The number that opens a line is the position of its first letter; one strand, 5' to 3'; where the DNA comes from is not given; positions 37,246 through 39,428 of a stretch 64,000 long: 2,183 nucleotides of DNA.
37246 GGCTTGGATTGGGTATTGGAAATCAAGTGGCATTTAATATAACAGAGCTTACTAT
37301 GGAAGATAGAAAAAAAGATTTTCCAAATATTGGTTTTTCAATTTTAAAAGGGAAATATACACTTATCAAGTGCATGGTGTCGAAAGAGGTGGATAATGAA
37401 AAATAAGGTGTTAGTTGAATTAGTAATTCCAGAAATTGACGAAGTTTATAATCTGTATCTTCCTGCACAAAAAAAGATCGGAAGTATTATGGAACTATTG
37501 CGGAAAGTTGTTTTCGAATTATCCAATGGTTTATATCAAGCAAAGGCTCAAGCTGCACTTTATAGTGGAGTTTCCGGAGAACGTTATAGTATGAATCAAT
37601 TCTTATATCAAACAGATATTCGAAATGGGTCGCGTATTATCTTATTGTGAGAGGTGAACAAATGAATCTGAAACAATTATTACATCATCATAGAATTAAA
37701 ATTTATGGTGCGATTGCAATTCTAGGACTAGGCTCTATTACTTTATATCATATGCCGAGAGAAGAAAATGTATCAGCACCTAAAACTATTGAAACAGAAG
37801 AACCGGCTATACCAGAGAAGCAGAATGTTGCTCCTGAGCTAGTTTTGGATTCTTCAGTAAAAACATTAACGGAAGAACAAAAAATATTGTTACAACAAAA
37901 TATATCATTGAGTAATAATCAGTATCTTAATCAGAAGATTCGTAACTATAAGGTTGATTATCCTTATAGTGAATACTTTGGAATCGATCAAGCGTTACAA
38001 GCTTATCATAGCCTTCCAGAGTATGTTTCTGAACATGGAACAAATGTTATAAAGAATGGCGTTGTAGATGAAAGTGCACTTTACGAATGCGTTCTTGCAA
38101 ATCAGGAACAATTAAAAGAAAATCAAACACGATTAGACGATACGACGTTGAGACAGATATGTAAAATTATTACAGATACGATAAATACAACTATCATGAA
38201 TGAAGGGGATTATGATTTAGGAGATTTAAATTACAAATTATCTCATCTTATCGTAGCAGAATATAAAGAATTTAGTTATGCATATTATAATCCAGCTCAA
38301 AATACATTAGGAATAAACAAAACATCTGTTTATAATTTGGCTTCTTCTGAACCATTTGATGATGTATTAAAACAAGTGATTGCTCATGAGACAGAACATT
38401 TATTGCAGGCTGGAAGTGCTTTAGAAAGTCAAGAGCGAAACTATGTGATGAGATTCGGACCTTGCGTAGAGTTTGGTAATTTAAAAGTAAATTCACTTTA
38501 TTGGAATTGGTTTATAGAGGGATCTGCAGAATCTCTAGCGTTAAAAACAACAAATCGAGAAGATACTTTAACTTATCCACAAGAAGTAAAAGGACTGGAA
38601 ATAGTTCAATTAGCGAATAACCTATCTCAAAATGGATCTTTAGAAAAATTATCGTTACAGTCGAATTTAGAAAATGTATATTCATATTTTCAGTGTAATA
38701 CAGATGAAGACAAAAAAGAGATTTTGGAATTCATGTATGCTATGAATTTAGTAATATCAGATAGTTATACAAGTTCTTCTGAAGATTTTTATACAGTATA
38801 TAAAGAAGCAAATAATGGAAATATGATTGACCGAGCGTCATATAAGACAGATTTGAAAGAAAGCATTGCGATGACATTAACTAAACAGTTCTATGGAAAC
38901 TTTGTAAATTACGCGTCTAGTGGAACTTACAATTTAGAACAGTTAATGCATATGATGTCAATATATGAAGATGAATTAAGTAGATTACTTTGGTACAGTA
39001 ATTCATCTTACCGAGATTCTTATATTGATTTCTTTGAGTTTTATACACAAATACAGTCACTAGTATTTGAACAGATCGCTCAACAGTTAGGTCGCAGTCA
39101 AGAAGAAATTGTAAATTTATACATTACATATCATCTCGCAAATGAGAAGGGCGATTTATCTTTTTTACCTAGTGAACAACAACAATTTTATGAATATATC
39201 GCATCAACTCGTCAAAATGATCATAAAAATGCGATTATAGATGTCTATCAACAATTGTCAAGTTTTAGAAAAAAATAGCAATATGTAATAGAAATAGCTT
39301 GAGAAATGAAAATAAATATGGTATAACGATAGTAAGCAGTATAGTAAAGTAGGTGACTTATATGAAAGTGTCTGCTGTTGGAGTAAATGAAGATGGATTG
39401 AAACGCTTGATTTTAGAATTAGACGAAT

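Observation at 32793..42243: Stripped-down, reordered T7SSb-like locus: EssC plus YukD/EsaB but no recognisable EssA, EssB/YukC or EsaA/YueB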

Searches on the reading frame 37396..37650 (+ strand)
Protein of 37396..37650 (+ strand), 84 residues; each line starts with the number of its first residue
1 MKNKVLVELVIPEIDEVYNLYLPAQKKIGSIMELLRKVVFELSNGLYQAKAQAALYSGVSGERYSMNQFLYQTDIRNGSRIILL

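Call 4: search_protein_families(library=pfam, proteins=[window:37396-37650:+], max_evalue=1)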
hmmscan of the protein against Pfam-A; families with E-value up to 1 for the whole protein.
window:37396-37650:+ (84 aa): 0 families

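Call 6: search_protein_families(library=ncbifam, proteins=[window:37396-37650:+], max_evalue=1)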
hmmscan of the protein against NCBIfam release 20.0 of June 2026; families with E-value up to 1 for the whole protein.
window:37396-37650:+ (84 aa): 0 families

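Call 9: search_solved_structures(query=window:37396-37650:+, max_evalue=10, show_alignments=2)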
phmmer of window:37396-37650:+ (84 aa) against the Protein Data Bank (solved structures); distinct sequences matched with E-value up to 10: 0.

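Call 24: search_solved_structures(query=A1, max_evalue=10, show_alignments=2)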
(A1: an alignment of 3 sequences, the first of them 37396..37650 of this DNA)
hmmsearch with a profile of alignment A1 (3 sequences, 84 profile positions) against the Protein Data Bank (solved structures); distinct sequences matched with E-value up to 10: 3.
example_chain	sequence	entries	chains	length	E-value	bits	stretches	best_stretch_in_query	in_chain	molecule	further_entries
7p47_B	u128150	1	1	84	0.26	14.8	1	21-73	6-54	Structural maintenance of chromosomes protein 5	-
6qlz_A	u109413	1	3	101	0.32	14.5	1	18-57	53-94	E3 ubiquitin-protein ligase MYLIP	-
6qly_A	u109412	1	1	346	1.2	12.7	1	18-58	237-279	E3 ubiquitin-protein ligase MYLIP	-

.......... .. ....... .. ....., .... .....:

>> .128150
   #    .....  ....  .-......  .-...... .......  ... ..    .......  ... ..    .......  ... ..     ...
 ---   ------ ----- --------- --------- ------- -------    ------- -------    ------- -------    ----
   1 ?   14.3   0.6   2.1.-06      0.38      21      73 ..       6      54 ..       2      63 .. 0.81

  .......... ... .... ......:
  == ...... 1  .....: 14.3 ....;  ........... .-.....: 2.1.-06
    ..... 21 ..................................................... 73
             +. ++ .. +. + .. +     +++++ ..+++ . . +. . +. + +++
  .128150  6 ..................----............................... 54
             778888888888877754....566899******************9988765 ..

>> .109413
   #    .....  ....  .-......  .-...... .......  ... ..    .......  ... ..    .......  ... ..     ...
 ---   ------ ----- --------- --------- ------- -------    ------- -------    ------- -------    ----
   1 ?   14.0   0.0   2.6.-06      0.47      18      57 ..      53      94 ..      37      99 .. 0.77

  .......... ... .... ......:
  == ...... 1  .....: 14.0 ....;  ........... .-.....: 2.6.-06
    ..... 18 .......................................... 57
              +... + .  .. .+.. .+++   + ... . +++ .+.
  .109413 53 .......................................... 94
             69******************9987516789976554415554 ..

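Call 44: search_protein_representatives(protein=window:37396-37650:+)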
Query: 84 residues. Proteins with E-value up to 0.001 (for the whole library): 309; up to 1e-10: 37; up to 1e-30: 0. The best 150 are listed.
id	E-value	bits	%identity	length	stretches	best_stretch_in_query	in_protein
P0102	2.5e-20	88.1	49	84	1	1-84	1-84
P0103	4.8e-20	87.2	46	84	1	1-83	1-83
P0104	1.2e-19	85.9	52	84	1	1-84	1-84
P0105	2.1e-19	85.2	49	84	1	1-83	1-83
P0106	8.8e-19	83.2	51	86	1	1-84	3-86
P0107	2.7e-16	75.3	41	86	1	2-84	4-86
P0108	3.2e-16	75.1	42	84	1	1-83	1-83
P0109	1.3e-15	73.2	43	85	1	2-84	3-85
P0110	1.6e-15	72.9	45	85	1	2-84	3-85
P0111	2.4e-15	72.3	43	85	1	1-83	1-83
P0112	3.8e-15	71.7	45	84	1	1-84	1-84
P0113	6.7e-15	70.9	43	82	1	1-84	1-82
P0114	9.1e-15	70.5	40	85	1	2-84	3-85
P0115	1.0e-14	70.3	50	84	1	1-84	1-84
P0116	1.3e-14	70.0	45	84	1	1-84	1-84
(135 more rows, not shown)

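Call 47: search_protein_families(library=pfam, alignment_id=A4, max_evalue=0.01)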
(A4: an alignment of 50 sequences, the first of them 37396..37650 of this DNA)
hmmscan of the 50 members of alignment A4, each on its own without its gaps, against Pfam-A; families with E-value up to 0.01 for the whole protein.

A. member 1, window:37396-37650:+ (84 aa): 0 families

B. families by the number of members that match (of 50 scanned): 5 families
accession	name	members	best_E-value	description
PF08817.16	YukD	10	1.8e-08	WXG100 protein secretion system (Wss), protein YukD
PF13855.12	LRR_8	1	0.0012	Leucine rich repeat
PF25327.1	UBL_ZFAND1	1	0.0013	ZFAND1-like ubiquitin-like domain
PF01166.23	TSC22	1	0.0019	TSC-22/dip/bun family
PF11258.13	DUF3048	1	0.0088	Protein of unknown function (DUF3048) N-terminal domain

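Call 48: search_solved_structures(query=A4, max_evalue=10, show_alignments=2)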
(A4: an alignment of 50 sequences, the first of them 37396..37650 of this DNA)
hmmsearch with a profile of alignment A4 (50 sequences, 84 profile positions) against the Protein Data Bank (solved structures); distinct sequences matched with E-value up to 10: 1.
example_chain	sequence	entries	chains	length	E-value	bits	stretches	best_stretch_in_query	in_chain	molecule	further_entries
6x87_X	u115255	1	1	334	0.5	13.8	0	36-68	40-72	Circumsporozoite protein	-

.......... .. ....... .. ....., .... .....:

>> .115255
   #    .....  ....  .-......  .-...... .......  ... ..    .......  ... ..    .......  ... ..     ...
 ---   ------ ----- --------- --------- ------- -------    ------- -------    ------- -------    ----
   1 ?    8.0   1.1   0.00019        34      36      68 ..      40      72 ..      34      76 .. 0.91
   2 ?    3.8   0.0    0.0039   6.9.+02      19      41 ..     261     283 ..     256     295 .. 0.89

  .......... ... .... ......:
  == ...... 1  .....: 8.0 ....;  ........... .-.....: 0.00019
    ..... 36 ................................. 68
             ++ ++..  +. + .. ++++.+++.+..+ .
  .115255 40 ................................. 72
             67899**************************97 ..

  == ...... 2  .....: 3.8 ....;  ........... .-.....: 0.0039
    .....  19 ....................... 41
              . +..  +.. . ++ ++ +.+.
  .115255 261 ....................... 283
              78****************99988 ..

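Call 54: predict_structure(alignment_id=A4)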
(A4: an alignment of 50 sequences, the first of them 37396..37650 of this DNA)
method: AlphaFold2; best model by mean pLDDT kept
length: 84 residues; sequences in the alignment: 50
mean_pLDDT: 93.4   pTM: 0.81
mean pLDDT of the five models: 93.4, 93.0, 92.5, 92.5, 92.2
residues with pLDDT >= 90: 71; 70-90: 11; 50-70: 1; < 50: 1
segments of 3 or more residues with pLDDT < 50: none
pLDDT, mean of each block of 10 residues (from residue 1): 88 95 97 94 86 93 97 96 96
secondary structure, 60 per line:
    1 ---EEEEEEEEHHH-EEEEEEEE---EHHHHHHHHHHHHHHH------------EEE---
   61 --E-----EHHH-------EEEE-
elements in order: E4-11 E16-23 H28-42 E55-57 E80-83

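Call 61: fold_search(model_id=the predicted structure, library=pdb)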
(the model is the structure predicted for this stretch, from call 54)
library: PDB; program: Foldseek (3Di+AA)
matches with E <= 10: 1546; with E <= 0.001: 346
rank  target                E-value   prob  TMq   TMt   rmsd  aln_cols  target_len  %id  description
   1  7np7_D2               1.7e-06  1.00  0.72  0.17   3.3        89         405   19  Structure of an intact ESX-5 inner membrane complex, Composite C1 model (released 2021-06-02)
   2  7npt_D8               3.5e-06  1.00  0.72  0.61   3.4        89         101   19  Cytosolic bridge of an intact ESX-5 inner membrane complex (released 2021-05-26)
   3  7np7_D4               1.2e-05  1.00  0.72  0.17   3.3        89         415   19  Structure of an intact ESX-5 inner membrane complex, Composite C1 model (released 2021-06-02)
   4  7mrj_A                1.9e-05  1.00  0.71  0.71   2.6        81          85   12  Crystal structure of a novel ubiquitin-like TINCR (released 2022-03-16)
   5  8tyx_A                2.5e-05  1.00  0.69  0.71   2.4        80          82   10  Structure of a bacterial Ubl-deubiquitinase complex (form 1) (released 2024-06-12)
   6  5eql_B                2.7e-05  1.00  0.70  0.75   2.4        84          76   10  Isoform-specific inhibition of SUMO-dependent protein-protein interactions (released 2016-11-23)
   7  3rcz_A                2.8e-05  1.00  0.76  0.85   1.9        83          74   12  Rad60 SLD2 Ubc9 Complex (released 2011-04-27)
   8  7mrj_B                2.8e-05  1.00  0.72  0.79   2.5        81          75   12  Crystal structure of a novel ubiquitin-like TINCR (released 2022-03-16)
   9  3dhg_F                2.8e-05  1.00  0.76  0.78   2.4        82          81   11  Crystal Structure of Toluene 4-Monoxygenase Hydroxylase (released 2008-12-30)
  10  3vdz_A                3.2e-05  1.00  0.70  0.55   2.3        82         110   11  Tailoring Encodable Lanthanide-Binding Tags as MRI Contrast Agents: xq-dSE3-Ubiquitin at 2.4 Angstroms (released 2012-11-28)
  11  6fno_D                3.2e-05  1.00  0.69  0.65   2.4        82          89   12  Caldiarchaeum Subterraneum Ubiquitin:Rpn11-homolog complex, zinc soak (released 2018-07-25)
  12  6v7q_C                3.9e-05  1.00  0.69  0.74   2.6        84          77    6  Crystal structure of SUMO1 in complex with phosphorylated PIAS-SIM2 (released 2020-04-01)
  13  5d2m_E                3.9e-05  1.00  0.69  0.72   2.5        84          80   11  Complex between human SUMO2-RANGAP1, UBC9 and ZNF451 (released 2015-11-04)
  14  5hpl_C                4.5e-05  1.00  0.70  0.72   2.6        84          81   12  System-wide modulation of HECT E3 ligases with selective ubiquitin variant probes: Rsp5 and UbV R5.4 (released 2016-03-16)
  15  3dhg_C                5.1e-05  1.00  0.75  0.76   2.4        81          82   11  Crystal Structure of Toluene 4-Monoxygenase Hydroxylase (released 2008-12-30)
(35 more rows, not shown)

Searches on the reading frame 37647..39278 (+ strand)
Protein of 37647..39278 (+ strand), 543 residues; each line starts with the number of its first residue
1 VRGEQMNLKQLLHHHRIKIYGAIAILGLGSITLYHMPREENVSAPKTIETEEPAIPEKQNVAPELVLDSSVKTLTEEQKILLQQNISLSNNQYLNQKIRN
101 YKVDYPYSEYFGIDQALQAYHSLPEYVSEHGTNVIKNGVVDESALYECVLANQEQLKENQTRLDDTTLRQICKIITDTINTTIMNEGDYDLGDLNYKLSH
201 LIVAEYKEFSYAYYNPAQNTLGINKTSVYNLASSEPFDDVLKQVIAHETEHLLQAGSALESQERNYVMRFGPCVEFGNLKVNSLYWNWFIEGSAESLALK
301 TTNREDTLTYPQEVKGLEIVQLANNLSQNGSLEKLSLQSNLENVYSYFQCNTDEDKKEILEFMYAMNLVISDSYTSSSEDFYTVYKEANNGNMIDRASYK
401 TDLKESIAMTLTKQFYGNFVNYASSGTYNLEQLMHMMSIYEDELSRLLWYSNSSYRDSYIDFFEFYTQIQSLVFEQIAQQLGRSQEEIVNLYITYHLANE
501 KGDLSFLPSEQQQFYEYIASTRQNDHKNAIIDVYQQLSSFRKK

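Call 4: search_protein_families(library=pfam, proteins=[window:37647-39278:+], max_evalue=1)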
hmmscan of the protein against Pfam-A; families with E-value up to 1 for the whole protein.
window:37647-39278:+ (543 aa): 1 family
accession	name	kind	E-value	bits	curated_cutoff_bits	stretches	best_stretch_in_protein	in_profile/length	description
PF21840.1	DUF6899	-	0.092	13.8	27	1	181-229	25-67/85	Domain of unknown function (DUF6899)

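Call 6: search_protein_families(library=ncbifam, proteins=[window:37647-39278:+], max_evalue=1)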
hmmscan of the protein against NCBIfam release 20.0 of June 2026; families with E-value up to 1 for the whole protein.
window:37647-39278:+ (543 aa): 0 families

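Call 22: find_homologous_proteins(query=window:37647-39278:+, max_evalue=0.001)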
Query window:37647-39278:+ (543 aa): 15 proteins with E <= 0.001 among 7470 candidates.
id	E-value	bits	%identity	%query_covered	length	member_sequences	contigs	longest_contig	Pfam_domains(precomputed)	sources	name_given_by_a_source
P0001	0.0e+0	1178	99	99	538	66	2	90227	-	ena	-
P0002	3.1e-273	925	79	99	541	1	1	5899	-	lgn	-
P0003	3.9e-106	374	38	99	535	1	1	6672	-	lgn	-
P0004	2.7e-66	242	34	78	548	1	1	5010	-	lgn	-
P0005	1.9e-64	236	34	87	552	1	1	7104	-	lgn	-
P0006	4.6e-61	225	33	77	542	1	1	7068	-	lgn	-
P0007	5.1e-61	225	33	77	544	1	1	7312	-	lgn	-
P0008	5.5e-61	225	33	77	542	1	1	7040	-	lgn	-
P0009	1.2e-60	224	31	92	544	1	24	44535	-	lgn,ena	-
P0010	1.5e-60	223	33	77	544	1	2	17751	-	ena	-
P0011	1.5e-60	223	33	77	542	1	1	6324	-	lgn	-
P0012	2.2e-58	216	34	82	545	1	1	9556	-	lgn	-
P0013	2.4e-55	206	32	80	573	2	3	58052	-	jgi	-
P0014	2.4e-45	173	30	78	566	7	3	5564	-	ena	-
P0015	8.5e-23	99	30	52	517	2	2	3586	-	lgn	-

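Call 43: predict_structure(alignment_id=A3)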
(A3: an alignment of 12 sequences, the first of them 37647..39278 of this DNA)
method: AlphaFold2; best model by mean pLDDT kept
length: 543 residues; sequences in the alignment: 12
mean_pLDDT: 82.3   pTM: 0.83
mean pLDDT of the five models: 82.3, 81.8, 80.3, 73.5, 69.2
residues with pLDDT >= 90: 329; 70-90: 123; 50-70: 17; < 50: 74
segments of 3 or more residues with pLDDT < 50: 1-70, 453-456
pLDDT, mean of each block of 10 residues (from residue 1): 33 34 27 26 28 29 35 88 91 89 93 95 81 82 95 86 93 97 83 91 88 92 92 90 96 92 90 93 94 95 86 94 85 91 94 95 95 73 93 88 95 96 93 95 88 60 94 95 96 92 89 92 86 86 72
secondary structure, 60 per line:
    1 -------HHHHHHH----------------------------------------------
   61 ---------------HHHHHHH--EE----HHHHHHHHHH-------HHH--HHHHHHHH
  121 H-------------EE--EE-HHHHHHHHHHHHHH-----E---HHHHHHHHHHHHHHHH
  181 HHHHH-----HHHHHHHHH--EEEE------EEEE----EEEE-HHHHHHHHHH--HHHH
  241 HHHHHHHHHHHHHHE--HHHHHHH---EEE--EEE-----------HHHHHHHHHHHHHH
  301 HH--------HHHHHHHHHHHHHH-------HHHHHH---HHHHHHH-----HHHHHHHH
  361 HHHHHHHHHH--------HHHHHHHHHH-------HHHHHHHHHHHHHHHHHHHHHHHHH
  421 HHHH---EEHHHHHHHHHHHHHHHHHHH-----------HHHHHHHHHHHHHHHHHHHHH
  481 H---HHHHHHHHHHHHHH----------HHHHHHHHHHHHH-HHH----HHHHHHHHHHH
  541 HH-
elements in order: H8-14 H76-82 H91-100 H113-121 H142-155 H165-185 H191-199 E202-205 E212-215 E220-223 H225-234 H237-254 H258-264 E268-270 E273-275 H287-302 H311-324 H332-337 H341-347 H353-370 H379-388 H396-424 H430-448 H460-481 H485-498 H509-521 H530-542

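Call 50: fold_search(model_id=the predicted structure, library=pdb)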
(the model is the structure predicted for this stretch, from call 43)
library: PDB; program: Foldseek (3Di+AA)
matches with E <= 10: 183; with E <= 0.001: 0
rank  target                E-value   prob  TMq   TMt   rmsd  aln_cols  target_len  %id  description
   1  6ait_E                9.9e-02  0.38  0.17  0.22  23.7       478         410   12  Crystal structure of E. coli BepA (released 2018-12-26)
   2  6ait_D                2.2e-01  0.08  0.10  0.12  22.4       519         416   11  Crystal structure of E. coli BepA (released 2018-12-26)
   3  8hfi                  2.6e-01  0.06  0.10  0.10  24.9       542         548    9  Cryo-EM structure of human norepinephrine transporter NET in the presence of the antidepressant desipramine in an inward (released 2024-05-15)
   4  8ugc_A                3.2e-01  0.11  0.11  0.14  23.2       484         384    9  FD15: Flat repeat helix-turn-helix-turn protein (released 2023-12-27)
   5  6ait_C                4.5e-01  0.21  0.18  0.23  24.5       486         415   11  Crystal structure of E. coli BepA (released 2018-12-26)
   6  3c37_A                5.8e-01  0.35  0.14  0.29  17.2       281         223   14  X-ray structure of the putative Zn-dependent peptidase Q74D82 at the resolution 1.7 A. Northeast Structural Genomics C (released 2008-02-12)
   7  3c37_B                6.9e-01  0.25  0.13  0.27  16.7       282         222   14  X-ray structure of the putative Zn-dependent peptidase Q74D82 at the resolution 1.7 A. Northeast Structural Genomics C (released 2008-02-12)
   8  3chp                  6.9e-01  0.13  0.18  0.17  23.5       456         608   12  Crystal structure of leukotriene a4 hydrolase in complex with (3S)-3-amino-4-oxo-4-[(4-phenylmethoxyphenyl)amino]butanoi (released 2008-04-22)
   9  8ugs_B                6.9e-01  0.07  0.12  0.09  22.2       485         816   11  Cryo-EM structure of bovine phosphodiesterase 6 bound to cGMP (released 2024-01-17)
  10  6tjz_B                8.6e-01  0.06  0.11  0.14  17.2       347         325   10  Crystal structure of the SVS_A2 protein (W156Y mutant) from ancestral sequence reconstruction at 2.4 A resolution (released 2020-12-09)
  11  6ait_F                1.0e+00  0.08  0.13  0.17  22.8       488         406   11  Crystal structure of E. coli BepA (released 2018-12-26)
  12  3wca_A                1.1e+00  0.06  0.11  0.15  18.9       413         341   10  The complex structure of TcSQS with ligand, FSPP (released 2014-06-18)
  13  8hfl                  1.1e+00  0.03  0.09  0.09  26.4       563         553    9  Cryo-EM structure of human norepinephrine transporter NET in the presence of the antidepressant bupropion in an inward-o (released 2024-05-15)
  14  9bw4_f                1.2e+00  0.03  0.11  0.09  23.8       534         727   11  TXNL1-bound proteasome (released 2025-06-11)
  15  9pnq                  1.2e+00  0.03  0.11  0.07  26.2       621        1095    9  N4 vRNAP gp50 - Isolated RNAP Domain (released 2025-12-10)
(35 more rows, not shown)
